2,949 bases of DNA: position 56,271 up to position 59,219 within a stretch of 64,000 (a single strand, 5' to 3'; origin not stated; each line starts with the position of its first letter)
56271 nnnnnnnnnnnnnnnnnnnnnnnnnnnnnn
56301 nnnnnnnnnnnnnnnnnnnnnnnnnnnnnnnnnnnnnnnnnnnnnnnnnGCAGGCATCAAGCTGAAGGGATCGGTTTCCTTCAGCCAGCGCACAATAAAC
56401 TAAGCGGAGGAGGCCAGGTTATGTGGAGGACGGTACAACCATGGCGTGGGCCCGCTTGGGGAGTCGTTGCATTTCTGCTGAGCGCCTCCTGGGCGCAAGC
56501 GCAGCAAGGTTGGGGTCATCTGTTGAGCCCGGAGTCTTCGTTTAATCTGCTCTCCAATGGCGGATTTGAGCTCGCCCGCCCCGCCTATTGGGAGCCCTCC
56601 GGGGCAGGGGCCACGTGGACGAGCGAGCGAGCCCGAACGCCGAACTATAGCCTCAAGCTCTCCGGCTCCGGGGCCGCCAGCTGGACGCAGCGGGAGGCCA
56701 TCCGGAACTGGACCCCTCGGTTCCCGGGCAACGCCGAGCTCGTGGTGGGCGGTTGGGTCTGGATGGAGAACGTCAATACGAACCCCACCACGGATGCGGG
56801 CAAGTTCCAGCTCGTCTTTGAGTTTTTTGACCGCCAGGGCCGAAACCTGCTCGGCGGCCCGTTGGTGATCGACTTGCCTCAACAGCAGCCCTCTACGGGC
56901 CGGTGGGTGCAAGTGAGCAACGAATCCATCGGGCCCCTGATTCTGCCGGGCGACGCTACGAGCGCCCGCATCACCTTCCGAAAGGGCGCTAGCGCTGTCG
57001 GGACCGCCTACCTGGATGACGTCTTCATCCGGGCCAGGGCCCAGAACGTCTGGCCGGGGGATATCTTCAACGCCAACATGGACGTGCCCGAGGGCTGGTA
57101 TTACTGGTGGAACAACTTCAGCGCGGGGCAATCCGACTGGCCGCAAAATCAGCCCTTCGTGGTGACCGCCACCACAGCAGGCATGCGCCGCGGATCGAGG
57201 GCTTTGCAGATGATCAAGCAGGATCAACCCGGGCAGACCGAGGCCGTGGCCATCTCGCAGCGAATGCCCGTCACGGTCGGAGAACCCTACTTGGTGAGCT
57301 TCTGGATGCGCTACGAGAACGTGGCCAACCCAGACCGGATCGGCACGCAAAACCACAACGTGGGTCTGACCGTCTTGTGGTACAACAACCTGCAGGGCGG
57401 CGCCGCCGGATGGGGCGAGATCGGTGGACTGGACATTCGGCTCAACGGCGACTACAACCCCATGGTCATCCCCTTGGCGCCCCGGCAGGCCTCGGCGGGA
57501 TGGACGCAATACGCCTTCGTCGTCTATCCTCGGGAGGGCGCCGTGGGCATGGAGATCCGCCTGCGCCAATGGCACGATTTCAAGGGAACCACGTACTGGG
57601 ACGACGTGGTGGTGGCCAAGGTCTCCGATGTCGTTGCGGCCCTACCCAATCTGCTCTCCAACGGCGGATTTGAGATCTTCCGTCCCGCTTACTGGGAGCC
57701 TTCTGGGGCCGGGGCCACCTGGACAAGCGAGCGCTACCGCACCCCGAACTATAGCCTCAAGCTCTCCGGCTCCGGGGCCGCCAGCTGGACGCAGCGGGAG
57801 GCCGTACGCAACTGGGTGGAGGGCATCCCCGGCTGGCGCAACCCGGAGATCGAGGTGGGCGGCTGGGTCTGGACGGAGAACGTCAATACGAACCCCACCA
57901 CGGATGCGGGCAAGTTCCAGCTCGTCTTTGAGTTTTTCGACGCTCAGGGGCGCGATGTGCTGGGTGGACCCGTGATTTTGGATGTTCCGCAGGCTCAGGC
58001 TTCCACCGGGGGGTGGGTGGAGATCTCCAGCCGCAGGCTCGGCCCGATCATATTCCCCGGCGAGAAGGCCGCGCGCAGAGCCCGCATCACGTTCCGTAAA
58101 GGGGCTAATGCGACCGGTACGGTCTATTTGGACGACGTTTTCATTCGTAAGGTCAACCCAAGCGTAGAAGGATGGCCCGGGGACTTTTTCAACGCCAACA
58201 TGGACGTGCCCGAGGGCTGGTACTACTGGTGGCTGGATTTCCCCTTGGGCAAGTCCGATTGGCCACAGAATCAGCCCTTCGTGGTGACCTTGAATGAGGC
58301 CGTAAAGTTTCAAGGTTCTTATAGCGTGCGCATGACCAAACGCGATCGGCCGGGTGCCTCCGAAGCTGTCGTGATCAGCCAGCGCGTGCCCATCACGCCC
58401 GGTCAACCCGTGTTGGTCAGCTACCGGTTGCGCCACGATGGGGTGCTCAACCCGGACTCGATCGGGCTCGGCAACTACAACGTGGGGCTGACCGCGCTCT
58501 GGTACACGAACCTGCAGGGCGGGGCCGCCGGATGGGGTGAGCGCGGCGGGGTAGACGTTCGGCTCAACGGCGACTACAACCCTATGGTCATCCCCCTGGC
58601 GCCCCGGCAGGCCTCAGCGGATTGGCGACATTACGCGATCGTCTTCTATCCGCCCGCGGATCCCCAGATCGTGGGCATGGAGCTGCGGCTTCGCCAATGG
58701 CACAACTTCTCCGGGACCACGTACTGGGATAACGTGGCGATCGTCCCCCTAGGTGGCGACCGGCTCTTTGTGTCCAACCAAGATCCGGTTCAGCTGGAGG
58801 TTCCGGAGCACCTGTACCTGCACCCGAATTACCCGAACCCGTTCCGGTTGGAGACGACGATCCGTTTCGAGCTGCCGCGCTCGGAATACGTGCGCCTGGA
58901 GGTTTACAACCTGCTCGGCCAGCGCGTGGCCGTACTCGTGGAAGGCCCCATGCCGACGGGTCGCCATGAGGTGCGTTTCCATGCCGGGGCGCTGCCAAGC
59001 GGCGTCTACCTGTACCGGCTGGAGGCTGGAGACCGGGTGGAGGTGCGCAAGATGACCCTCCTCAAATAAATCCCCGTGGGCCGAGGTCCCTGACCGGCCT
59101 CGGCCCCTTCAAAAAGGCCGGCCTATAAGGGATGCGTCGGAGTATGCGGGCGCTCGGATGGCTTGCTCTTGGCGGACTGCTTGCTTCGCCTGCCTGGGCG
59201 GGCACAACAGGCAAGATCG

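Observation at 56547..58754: In-frame 1,104-bp tandem duplication inside a T9SS-secreted CBM-like protein, with mosaic near-identity suggesting ongoing gene conversion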

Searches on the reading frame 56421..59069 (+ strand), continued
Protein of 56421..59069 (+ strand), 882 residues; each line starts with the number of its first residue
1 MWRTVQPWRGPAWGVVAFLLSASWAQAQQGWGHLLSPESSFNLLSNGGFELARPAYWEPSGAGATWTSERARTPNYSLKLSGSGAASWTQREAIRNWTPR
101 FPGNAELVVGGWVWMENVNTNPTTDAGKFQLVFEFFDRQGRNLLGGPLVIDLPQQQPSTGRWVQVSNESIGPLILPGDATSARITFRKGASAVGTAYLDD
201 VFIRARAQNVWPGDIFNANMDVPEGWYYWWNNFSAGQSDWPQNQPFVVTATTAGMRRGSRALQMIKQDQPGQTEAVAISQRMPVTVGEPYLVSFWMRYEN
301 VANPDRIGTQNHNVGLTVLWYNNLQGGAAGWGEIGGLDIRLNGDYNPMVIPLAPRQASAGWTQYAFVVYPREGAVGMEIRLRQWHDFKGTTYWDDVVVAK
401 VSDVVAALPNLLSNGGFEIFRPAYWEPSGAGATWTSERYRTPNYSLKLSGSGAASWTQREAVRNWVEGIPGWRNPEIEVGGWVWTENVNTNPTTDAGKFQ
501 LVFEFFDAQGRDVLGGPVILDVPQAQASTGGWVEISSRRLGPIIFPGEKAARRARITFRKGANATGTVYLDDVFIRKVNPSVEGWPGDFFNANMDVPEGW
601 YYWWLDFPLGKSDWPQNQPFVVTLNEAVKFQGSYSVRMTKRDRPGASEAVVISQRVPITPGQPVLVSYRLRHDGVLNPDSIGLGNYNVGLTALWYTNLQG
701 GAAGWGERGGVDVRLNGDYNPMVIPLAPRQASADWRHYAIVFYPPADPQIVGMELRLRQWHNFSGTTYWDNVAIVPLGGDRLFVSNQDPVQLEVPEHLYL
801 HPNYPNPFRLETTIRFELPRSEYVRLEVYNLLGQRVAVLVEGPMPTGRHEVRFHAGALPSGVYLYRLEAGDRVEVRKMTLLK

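Call 85: find_encoding_contigs(protein=P0125, flank=4000, max_places=2)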
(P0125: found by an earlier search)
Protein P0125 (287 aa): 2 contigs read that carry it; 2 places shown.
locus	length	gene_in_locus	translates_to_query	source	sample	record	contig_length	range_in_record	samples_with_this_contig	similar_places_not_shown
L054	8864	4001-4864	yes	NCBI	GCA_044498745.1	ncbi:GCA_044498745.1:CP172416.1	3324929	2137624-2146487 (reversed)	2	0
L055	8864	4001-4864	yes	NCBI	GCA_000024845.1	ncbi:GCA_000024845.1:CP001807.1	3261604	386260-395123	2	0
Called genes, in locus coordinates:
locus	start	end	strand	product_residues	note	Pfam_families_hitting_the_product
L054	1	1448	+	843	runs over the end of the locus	PF12704:MacB_PCD, PF02687:FtsX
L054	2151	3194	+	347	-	PF00356:LacI, PF00532:Peripla_BP_1, PF13407:Peripla_BP_4 (weak), PF13377:Peripla_BP_3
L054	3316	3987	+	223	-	-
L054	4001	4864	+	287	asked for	PF18962:Por_Secre_tail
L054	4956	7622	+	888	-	PF13620:CarboxypepD_reg, PF13715:CarbopepD_reg_2, PF07715:Plug, PF25183:OMP_b-brl_4 (faint), PF00593:TonB_dep_Rec_b-barrel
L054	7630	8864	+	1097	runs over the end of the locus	-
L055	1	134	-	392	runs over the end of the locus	PF00149:Metallophos, PF12850:Metallophos_2 (weak)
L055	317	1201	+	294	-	PF00892:EamA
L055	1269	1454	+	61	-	-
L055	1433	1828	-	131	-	-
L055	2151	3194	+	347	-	PF00356:LacI, PF00532:Peripla_BP_1, PF13407:Peripla_BP_4 (weak), PF13377:Peripla_BP_3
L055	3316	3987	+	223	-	-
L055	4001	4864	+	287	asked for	PF18962:Por_Secre_tail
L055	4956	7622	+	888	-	PF13620:CarboxypepD_reg, PF13715:CarbopepD_reg_2, PF07715:Plug, PF25183:OMP_b-brl_4 (faint), PF00593:TonB_dep_Rec_b-barrel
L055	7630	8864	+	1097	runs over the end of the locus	-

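Call 86: find_encoding_contigs(protein=P0124, flank=4000, max_places=2)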
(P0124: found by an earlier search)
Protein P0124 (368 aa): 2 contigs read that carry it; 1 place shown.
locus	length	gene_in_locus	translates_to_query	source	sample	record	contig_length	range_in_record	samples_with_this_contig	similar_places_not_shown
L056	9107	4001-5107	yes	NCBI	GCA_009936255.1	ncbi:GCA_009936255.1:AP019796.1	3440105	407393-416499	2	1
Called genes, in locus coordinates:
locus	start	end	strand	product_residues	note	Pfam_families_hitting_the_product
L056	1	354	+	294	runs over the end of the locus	PF00892:EamA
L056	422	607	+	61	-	-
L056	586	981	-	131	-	-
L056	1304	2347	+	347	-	PF00356:LacI, PF00532:Peripla_BP_1, PF13407:Peripla_BP_4, PF13377:Peripla_BP_3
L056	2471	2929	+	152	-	-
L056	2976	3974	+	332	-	PF13546:DDE_5, PF01609:DDE_Tnp_1, PF04693:DDE_Tnp_2 (weak)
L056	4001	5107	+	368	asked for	PF18962:Por_Secre_tail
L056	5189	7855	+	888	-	PF13620:CarboxypepD_reg, PF13715:CarbopepD_reg_2, PF07715:Plug, PF25183:OMP_b-brl_4 (faint), PF00593:TonB_dep_Rec_b-barrel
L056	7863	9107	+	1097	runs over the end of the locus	-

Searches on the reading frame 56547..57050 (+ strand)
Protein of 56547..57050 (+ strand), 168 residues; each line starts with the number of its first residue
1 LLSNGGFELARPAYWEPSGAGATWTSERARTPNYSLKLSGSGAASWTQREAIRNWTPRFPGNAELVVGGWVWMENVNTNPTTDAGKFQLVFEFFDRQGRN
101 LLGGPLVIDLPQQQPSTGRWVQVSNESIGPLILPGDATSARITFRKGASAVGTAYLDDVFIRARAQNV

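Call 73: search_protein_families(library=pfam, proteins=[window:56547-57050:+], max_evalue=10)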
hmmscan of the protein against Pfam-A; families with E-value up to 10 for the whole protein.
window:56547-57050:+ (168 aa): 1 family
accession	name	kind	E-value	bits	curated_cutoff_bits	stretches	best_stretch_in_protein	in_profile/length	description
PF02018.23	CBM_4_9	-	0.0089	16.8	25.9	1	1-75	3-75/136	Carbohydrate binding domain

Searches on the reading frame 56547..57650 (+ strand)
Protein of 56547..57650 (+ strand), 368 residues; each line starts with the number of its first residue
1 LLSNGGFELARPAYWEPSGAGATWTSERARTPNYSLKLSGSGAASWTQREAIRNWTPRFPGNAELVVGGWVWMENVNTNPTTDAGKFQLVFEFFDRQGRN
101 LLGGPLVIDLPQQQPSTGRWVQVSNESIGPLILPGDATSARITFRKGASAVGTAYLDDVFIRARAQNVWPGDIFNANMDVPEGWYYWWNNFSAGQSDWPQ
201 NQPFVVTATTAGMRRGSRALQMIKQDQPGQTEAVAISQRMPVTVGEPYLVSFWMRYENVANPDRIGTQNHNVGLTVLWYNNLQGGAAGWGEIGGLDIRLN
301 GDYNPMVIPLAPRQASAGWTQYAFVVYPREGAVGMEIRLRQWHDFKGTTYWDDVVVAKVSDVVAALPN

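Call 32: predict_structure(alignment_id=A2)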
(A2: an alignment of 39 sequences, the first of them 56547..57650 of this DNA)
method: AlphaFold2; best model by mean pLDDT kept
length: 368 residues; sequences in the alignment: 39
mean_pLDDT: 88.6   pTM: 0.87
mean pLDDT of the five models: 88.6, 87.2, 87.0, 86.1, 83.3
residues with pLDDT >= 90: 226; 70-90: 116; 50-70: 22; < 50: 4
segments of 3 or more residues with pLDDT < 50: none
pLDDT, mean of each block of 10 residues (from residue 1): 66 93 95 94 95 77 93 97 98 94 97 95 94 92 98 96 80 81 86 84 90 86 83 89 94 93 86 93 72 89 68 90 93 94 92 91 67
secondary structure, 60 per line:
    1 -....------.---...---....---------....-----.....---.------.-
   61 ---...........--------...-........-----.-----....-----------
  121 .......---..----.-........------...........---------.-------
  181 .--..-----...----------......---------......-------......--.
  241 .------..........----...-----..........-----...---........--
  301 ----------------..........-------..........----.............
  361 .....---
elements in order: E2-5 E16-18 E22-25 E35-38 E44-48 E64-74 E87-94 E106-109 E121-124 E139-146 E153-163 E204-209 E219-224 E232-237 E248-257 E270-279 E291-298 E317-326 E334-343 E348-358 H359-365

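Call 35: fold_search(model_id=the predicted structure, library=pdb)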
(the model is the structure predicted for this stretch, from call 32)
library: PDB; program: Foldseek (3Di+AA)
matches with E <= 10: 1536; with E <= 0.001: 160
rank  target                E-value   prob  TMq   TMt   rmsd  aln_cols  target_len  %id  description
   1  4xup_B                1.2e-11  1.00  0.26  0.29  22.5       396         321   13  Structure of the N-terminal CBM22-1-CBM22-2 tandem domain from Paenibacillus barcinonensis Xyn10C (released 2015-06-03)
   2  4xup_F                1.7e-11  1.00  0.25  0.28  22.5       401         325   13  Structure of the N-terminal CBM22-1-CBM22-2 tandem domain from Paenibacillus barcinonensis Xyn10C (released 2015-06-03)
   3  4xup_A                1.8e-11  1.00  0.27  0.29  18.6       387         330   14  Structure of the N-terminal CBM22-1-CBM22-2 tandem domain from Paenibacillus barcinonensis Xyn10C (released 2015-06-03)
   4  4xup_D                2.2e-11  1.00  0.26  0.30  17.5       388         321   13  Structure of the N-terminal CBM22-1-CBM22-2 tandem domain from Paenibacillus barcinonensis Xyn10C (released 2015-06-03)
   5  5a57                  1.3e-10  1.00  0.26  0.10  19.2       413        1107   11  The structure of GH101 from Streptococcus pneumoniae TIGR4 in complex with PUGT (released 2015-09-02)
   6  5a55                  9.1e-10  1.00  0.26  0.10  19.4       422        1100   11  The native structure of GH101 from Streptococcus pneumoniae TIGR4 (released 2015-09-02)
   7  5a58_A                1.7e-09  1.00  0.26  0.10  19.4       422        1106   11  The structure of GH101 D764N mutant from Streptococcus pneumoniae TIGR4 in complex with serinyl T-antigen (released 2015-09-02)
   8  3ecq_B                1.8e-09  1.00  0.27  0.08  19.3       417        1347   12  Endo-alpha-N-acetylgalactosaminidase from Streptococcus pneumoniae: SeMet structure (released 2008-09-09)
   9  6sh9_B                2.6e-09  1.00  0.24  0.08  18.9       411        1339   14  EngBF DARPin Fusion 4b D12 (released 2019-11-06)
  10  2zxq                  1.2e-08  1.00  0.25  0.09  18.7       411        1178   13  Crystal structure of endo-alpha-N-acetylgalactosaminidase from Bifidobacterium longum (EngBF) (released 2009-06-16)
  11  3ecq_A                1.6e-08  1.00  0.26  0.08  19.5       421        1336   12  Endo-alpha-N-acetylgalactosaminidase from Streptococcus pneumoniae: SeMet structure (released 2008-09-09)
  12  6qfo                  1.7e-08  1.00  0.26  0.08  18.0       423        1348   12  EngBF DARPin Fusion 9b 3G124 (released 2019-11-06)
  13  6qfk_A                2.0e-08  1.00  0.24  0.08  18.7       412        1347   13  EngBF DARPin Fusion 4b G10 (released 2019-11-06)
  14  7kwb_A                2.4e-08  1.00  0.23  0.20  20.9       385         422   10  Surface glycan-binding protein B from Bacteroides thetaiotaomicron (released 2021-02-17)
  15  5x7o_A                2.8e-08  1.00  0.26  0.10  16.4       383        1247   12  Crystal structure of Paenibacillus sp. 598K alpha-1,6-glucosyltransferase (released 2017-07-26)
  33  7kwb_B                1.7e-06  1.00  0.23  0.22  21.2       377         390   11  Surface glycan-binding protein B from Bacteroides thetaiotaomicron (released 2021-02-17)
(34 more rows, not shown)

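Call 48: search_solved_structures(query=A2, max_evalue=1)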
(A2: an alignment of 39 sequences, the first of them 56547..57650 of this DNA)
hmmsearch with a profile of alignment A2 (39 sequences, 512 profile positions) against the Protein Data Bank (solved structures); distinct sequences matched with E-value up to 1: 2.
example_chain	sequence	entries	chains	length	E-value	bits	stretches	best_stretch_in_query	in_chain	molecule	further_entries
8glj_D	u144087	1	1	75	0.011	17.5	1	433-508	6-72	Por secretion system C-terminal sorting domain-containing protein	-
8glk_D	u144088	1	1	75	0.15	13.6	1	433-510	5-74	Endonuclease I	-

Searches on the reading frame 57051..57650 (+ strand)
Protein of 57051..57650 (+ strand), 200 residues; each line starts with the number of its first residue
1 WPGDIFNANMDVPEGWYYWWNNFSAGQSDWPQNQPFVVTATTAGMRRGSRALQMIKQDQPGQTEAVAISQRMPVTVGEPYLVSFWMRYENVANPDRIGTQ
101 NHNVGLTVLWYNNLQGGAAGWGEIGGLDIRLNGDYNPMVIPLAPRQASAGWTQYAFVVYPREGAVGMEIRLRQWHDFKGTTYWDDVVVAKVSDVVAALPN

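Call 73: search_protein_families(library=pfam, proteins=[window:57051-57650:+], max_evalue=10)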
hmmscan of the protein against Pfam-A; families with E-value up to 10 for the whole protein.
window:57051-57650:+ (200 aa): 2 families
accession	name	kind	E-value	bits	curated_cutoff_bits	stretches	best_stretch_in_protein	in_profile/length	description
PF02018.23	CBM_4_9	-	0.02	15.7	25.9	1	21-91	7-76/136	Carbohydrate binding domain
PF11412.14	DsbD_N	-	0.19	12.2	25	1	6-34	22-47/119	Thiol:disulfide interchange protein DsbD, N-terminal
